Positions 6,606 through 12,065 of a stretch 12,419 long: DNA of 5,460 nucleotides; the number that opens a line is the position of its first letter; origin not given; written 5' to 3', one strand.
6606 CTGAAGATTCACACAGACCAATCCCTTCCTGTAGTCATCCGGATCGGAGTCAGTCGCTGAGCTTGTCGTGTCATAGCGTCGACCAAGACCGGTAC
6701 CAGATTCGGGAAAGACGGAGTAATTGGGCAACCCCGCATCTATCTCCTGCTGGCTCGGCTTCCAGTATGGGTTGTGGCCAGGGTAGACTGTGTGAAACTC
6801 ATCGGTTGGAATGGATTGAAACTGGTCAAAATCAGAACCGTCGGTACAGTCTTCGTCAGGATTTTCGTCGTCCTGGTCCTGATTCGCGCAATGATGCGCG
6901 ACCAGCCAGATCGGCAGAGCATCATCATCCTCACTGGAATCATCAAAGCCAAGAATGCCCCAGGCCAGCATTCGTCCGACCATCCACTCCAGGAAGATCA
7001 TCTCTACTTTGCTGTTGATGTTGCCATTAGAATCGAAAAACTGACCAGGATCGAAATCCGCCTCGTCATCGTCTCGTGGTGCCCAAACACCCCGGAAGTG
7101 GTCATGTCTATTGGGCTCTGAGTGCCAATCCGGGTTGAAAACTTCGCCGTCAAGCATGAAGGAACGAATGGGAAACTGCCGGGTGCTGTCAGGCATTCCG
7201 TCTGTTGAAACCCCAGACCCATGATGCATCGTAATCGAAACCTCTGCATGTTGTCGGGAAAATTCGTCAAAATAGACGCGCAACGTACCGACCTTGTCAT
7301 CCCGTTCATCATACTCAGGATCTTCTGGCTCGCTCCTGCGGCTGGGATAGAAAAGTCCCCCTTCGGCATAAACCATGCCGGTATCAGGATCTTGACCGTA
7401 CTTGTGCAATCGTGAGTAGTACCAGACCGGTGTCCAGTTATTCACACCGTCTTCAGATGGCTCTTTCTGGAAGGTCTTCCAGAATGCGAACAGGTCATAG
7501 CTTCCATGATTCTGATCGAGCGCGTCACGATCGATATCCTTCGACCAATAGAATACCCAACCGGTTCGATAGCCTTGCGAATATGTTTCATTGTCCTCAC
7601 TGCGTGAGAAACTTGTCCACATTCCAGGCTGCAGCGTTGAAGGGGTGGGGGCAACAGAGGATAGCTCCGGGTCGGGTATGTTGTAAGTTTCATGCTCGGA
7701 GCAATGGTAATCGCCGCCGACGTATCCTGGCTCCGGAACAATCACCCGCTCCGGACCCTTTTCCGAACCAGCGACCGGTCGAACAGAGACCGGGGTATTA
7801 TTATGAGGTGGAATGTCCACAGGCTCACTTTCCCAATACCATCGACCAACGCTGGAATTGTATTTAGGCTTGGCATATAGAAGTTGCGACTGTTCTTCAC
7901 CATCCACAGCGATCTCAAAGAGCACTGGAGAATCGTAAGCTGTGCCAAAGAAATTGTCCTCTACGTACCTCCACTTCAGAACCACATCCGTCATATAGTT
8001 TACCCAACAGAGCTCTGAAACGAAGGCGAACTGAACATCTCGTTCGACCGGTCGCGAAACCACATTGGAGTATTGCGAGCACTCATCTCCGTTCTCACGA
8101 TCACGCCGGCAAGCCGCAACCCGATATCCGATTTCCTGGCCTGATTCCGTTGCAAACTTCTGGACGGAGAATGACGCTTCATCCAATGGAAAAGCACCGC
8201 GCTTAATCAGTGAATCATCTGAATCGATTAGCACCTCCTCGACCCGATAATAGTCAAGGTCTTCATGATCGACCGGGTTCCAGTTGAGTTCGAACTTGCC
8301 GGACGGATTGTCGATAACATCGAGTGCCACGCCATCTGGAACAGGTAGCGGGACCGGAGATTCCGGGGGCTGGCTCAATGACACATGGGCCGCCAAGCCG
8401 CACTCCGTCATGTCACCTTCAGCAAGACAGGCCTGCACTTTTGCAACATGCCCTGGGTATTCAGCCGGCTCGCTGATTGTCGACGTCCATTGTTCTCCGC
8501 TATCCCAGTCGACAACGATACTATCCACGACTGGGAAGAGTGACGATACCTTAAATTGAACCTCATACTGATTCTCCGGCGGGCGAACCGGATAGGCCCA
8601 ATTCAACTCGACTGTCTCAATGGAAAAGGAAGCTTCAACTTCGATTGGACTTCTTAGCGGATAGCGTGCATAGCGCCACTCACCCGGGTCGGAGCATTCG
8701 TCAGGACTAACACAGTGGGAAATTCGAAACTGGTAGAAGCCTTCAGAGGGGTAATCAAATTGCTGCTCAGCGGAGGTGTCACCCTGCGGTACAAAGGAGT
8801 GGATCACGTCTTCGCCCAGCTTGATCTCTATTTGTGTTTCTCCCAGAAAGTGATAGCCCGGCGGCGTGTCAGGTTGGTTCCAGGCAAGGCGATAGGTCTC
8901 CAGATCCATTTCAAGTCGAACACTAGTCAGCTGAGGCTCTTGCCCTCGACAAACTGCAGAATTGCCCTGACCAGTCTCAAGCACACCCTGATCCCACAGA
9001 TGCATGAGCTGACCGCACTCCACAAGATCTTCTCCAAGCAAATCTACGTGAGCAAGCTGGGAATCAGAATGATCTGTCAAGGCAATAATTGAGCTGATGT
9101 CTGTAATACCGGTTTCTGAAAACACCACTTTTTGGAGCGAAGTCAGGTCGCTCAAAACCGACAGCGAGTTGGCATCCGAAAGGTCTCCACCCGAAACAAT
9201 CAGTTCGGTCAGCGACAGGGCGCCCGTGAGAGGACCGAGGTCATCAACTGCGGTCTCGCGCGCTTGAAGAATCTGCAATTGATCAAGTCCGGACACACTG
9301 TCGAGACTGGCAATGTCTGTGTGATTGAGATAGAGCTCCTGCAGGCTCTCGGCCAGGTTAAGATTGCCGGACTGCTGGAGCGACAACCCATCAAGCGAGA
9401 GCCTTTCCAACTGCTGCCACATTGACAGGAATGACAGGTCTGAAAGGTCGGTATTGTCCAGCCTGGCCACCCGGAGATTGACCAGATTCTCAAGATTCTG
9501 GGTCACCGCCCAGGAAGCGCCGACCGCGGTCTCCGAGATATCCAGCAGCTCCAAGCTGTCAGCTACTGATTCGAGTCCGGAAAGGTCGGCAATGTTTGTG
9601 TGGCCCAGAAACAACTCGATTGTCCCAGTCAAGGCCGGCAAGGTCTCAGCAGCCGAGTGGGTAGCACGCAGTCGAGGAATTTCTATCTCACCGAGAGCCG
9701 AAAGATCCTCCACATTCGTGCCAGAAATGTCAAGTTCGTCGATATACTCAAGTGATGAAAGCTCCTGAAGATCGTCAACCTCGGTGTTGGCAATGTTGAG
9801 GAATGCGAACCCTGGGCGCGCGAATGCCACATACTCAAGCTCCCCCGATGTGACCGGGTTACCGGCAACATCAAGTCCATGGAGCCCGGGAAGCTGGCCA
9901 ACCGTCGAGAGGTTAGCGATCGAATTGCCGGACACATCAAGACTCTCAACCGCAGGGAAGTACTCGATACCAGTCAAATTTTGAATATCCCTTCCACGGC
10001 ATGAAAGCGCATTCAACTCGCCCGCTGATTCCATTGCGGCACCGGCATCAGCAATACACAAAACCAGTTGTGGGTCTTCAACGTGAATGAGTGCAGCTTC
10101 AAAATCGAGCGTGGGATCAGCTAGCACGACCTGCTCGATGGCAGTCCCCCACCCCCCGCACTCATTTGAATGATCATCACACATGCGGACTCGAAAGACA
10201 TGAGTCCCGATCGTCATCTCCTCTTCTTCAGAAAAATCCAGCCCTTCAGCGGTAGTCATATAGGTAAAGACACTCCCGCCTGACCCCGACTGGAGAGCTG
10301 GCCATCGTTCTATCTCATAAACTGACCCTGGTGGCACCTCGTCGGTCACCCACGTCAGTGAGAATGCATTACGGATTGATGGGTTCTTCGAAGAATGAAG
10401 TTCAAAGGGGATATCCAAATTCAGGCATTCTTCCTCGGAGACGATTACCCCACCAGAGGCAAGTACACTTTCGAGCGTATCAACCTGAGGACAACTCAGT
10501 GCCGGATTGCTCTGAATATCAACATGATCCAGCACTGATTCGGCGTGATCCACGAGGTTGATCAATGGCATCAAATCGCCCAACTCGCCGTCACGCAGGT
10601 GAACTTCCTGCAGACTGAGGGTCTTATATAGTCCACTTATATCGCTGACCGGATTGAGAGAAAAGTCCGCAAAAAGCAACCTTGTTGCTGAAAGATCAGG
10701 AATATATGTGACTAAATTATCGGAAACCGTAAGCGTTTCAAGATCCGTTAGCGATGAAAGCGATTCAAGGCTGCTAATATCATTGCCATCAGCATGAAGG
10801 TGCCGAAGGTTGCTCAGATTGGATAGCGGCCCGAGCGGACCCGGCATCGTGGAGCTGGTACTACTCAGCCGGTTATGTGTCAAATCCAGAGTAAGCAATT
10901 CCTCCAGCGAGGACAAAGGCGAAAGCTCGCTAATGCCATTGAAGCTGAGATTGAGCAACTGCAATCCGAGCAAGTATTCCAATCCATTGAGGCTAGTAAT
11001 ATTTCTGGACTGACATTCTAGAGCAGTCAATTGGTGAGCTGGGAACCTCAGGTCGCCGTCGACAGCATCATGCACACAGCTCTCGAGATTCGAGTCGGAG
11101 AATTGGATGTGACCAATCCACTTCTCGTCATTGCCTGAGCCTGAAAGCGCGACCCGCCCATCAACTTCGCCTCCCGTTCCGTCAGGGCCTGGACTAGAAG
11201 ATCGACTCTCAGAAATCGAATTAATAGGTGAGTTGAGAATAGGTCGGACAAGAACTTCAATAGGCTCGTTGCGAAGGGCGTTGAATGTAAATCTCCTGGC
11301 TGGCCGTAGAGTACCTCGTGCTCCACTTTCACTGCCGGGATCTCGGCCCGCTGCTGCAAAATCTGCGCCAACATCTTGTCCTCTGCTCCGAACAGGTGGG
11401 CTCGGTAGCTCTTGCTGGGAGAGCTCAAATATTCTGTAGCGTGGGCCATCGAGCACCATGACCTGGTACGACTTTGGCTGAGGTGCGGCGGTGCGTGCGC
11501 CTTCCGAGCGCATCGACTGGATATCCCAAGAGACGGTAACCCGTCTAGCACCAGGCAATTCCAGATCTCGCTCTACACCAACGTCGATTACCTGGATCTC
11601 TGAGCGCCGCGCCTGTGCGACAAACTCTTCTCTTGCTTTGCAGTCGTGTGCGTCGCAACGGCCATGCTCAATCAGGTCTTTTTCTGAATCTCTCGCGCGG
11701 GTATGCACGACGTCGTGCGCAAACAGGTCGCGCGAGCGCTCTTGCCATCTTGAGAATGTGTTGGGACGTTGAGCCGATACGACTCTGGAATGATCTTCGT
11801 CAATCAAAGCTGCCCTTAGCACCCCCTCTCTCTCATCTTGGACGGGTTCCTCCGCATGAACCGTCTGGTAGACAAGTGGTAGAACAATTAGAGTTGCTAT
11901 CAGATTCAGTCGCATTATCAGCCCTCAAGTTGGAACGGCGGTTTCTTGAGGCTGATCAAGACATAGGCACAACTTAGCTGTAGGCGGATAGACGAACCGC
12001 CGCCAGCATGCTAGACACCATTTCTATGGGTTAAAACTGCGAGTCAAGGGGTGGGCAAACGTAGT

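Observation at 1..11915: A gene of at least 3,971 codons is invisible in the ORF track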

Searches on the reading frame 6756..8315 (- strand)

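Call 8: search_protein_families(library=pfam, proteins=[window:6756-8315:-], max_evalue=1)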
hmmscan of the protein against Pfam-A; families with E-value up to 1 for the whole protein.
window:6756-8315:- (520 aa): 1 family
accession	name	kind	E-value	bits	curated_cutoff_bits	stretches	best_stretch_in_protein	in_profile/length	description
PF24491.1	DUF7586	-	0.017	15.6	27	1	150-186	3-39/85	Domain of unknown function (DUF7586)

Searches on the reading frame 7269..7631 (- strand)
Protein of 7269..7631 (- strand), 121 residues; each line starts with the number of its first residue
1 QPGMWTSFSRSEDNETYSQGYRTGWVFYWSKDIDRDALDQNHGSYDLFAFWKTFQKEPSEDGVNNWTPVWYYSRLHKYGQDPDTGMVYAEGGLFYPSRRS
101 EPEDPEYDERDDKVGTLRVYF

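Call 48: find_related_loci(query=A2, collection=genome_contigs, flank=10000)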
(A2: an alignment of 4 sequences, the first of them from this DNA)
Query A2 (121 aa) in genome_contigs; peptide patterns used: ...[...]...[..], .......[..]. (x = any residue, [..] = any of these).
35 stretches matched a pattern; 5 encode a relative of the query (tblastn E <= 1e-3); 5 distinct loci.
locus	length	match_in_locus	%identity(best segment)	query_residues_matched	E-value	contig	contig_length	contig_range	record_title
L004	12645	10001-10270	42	16-121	4e-17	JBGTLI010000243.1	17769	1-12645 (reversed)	MAG: Wenzhouxiangella sp. isolate JTS-RE333 k141_2313446, whole genome shotgun sequence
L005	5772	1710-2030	38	5-121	1e-16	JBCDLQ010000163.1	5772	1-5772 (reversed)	MAG: Pseudomonadota bacterium isolate P01_H01_bin.89 k141_817732_length_5772_cov_5.0000, whole genome shotgun sequence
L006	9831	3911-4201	38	22-121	1e-15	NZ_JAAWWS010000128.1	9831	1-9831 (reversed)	Wenzhouxiangella sp. XN79A 1035, whole genome shotgun sequence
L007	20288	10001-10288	34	1-121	6e-14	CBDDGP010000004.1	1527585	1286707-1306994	MAG: Wenzhouxiangellaceae bacterium isolate 6a728a82-22b8-463c-b192-572c318cfd5d genome assembly, contig: contig_4, whol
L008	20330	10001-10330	33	3-121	3e-10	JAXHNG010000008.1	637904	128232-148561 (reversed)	MAG: Lysobacterales bacterium isolate Salar_de_Ascotan_soil_MAG_ASO79 contig_1962_polypolish, whole genome shotgun seque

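Call 78: search_protein_families(library=pfam, proteins=[L007:24-1352:+, L007:1703-2548:-, L007:2488-3573:-, L007:3998-4807:-, L007:4660-5295:-, L007:18876-19181:+, L007:19336-19740:+, L007:19756-20265:-], max_evalue=0.01)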
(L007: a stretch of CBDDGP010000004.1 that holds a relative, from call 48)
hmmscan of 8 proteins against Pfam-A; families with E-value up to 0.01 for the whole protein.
L007:24-1352:+ (443 aa): 1 family
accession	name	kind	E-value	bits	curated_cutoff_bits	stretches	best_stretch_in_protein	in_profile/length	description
PF00342.24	PGI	-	3.9e-83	280.2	22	1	5-415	26-472/486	Phosphoglucose isomerase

L007:1703-2548:- (282 aa): 0 families

L007:2488-3573:- (362 aa): 0 families

L007:3998-4807:- (270 aa): 0 families

L007:4660-5295:- (212 aa): 0 families

L007:18876-19181:+ (102 aa): 0 families

L007:19336-19740:+ (135 aa): 0 families

L007:19756-20265:- (170 aa): 4 families
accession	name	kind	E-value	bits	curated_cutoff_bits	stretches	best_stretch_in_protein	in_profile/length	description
PF13683.12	rve_3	-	8.2e-25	86.8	26.5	1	88-154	1-67/67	Integrase core domain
PF00665.32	rve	-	3.6e-18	66.2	32.6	1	4-100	3-102/102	Integrase core domain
PF24764.1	rva_4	-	3.8e-05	23.9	26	1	22-122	22-121/194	Integrase core domain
PF13333.12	rve_2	-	0.0091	16.6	22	0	108-158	2-52/56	Integrase core domain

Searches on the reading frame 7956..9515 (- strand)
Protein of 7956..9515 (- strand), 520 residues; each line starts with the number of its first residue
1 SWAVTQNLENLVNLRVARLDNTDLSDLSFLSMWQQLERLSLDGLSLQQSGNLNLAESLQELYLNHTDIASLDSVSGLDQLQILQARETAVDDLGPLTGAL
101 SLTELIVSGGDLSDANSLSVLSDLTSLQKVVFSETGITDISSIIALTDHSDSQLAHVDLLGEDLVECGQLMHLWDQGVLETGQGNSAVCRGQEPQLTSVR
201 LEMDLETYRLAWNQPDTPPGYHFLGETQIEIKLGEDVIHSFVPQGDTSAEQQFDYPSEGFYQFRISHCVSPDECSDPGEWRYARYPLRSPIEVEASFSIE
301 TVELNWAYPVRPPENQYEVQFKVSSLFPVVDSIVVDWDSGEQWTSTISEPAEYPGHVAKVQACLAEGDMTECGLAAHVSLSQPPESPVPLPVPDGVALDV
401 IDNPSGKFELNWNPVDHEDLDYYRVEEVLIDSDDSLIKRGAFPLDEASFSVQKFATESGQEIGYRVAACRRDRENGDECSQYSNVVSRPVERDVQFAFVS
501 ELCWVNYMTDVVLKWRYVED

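Call 8: search_protein_families(library=pfam, proteins=[window:7956-9515:-], max_evalue=1)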
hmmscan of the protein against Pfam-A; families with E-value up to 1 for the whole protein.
window:7956-9515:- (520 aa): 4 families
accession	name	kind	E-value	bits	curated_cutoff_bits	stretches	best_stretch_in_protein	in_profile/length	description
PF12799.13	LRR_4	-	4.1e-08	33.7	27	2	57-96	2-42/44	Leucine Rich repeats (2 copies)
PF23211.1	LRR_LRWD1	-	0.014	15.5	28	0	10-52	62-105/190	Leucine-rich repeat and WD repeat-containing protein 1, LRR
PF23598.1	LRR_14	-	0.12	11.5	40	1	8-130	18-144/353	Leucine-rich repeat region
PF23952.1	LRR_EndoS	-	0.23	12.1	27.9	0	18-82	29-89/116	Endo-beta-N-acetylglucosaminidase EndoS LRR domain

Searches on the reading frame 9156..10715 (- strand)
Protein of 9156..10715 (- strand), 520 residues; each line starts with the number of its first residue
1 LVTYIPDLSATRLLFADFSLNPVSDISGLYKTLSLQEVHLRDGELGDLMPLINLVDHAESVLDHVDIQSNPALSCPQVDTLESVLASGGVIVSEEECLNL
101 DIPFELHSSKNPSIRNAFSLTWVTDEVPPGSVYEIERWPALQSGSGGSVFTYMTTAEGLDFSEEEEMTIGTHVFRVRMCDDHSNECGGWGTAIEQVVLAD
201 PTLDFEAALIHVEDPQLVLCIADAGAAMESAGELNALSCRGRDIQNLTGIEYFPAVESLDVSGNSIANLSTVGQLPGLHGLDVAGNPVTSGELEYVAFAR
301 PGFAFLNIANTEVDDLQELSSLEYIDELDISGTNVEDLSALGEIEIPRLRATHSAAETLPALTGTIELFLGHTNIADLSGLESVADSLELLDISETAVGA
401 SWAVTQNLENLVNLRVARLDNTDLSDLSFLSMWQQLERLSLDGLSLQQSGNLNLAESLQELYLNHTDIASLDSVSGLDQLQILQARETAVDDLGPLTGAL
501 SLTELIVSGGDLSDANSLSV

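Call 8: search_protein_families(library=pfam, proteins=[window:9156-10715:-], max_evalue=1)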
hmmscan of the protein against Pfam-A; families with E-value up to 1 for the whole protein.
window:9156-10715:- (520 aa): 4 families
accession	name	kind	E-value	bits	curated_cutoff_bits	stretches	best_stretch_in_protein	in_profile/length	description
PF12799.13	LRR_4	-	2.8e-20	72.3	27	5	457-496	2-42/44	Leucine Rich repeats (2 copies)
PF23952.1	LRR_EndoS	-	4.3e-07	30.6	27.9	2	306-395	28-115/116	Endo-beta-N-acetylglucosaminidase EndoS LRR domain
PF23211.1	LRR_LRWD1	-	0.00012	22.3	28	1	404-478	57-133/190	Leucine-rich repeat and WD repeat-containing protein 1, LRR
PF13516.12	LRR_6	-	0.04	14.4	23.4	0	257-267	6-16/24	Leucine Rich repeat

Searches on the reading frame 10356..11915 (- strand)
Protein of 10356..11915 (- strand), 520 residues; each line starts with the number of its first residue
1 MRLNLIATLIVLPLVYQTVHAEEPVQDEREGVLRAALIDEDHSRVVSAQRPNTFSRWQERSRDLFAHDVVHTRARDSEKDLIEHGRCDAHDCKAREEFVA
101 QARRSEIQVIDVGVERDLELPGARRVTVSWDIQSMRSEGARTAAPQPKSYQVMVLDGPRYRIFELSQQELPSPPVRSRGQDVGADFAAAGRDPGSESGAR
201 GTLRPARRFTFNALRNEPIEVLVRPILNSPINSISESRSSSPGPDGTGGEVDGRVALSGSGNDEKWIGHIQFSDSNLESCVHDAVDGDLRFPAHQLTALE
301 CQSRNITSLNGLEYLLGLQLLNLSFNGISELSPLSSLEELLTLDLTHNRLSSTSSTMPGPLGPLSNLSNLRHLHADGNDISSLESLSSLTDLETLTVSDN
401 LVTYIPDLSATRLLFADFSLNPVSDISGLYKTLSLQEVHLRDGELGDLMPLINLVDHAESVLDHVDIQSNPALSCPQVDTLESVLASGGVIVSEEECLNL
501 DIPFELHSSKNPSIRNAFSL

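Call 8: search_protein_families(library=pfam, proteins=[window:10356-11915:-], max_evalue=1)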
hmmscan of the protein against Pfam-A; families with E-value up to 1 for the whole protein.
window:10356-11915:- (520 aa): 6 families
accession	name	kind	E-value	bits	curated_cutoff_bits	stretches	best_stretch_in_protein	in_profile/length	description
PF12799.13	LRR_4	-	8.2e-13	48.6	27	2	369-409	2-43/44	Leucine Rich repeats (2 copies)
PF23598.1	LRR_14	-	3.7e-05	23.1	40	1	298-418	28-148/353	Leucine-rich repeat region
PF23952.1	LRR_EndoS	-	7e-05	23.5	27.9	1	273-400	2-116/116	Endo-beta-N-acetylglucosaminidase EndoS LRR domain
PF13855.12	LRR_8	-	0.00084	19.5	27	2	314-350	23-61/61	Leucine rich repeat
PF00560.39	LRR_1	-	0.012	16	20.6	0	318-333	2-17/23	Leucine Rich Repeat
PF14580.12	LRR_9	-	0.054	13.5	30.5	1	321-405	47-128/175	Leucine-rich repeat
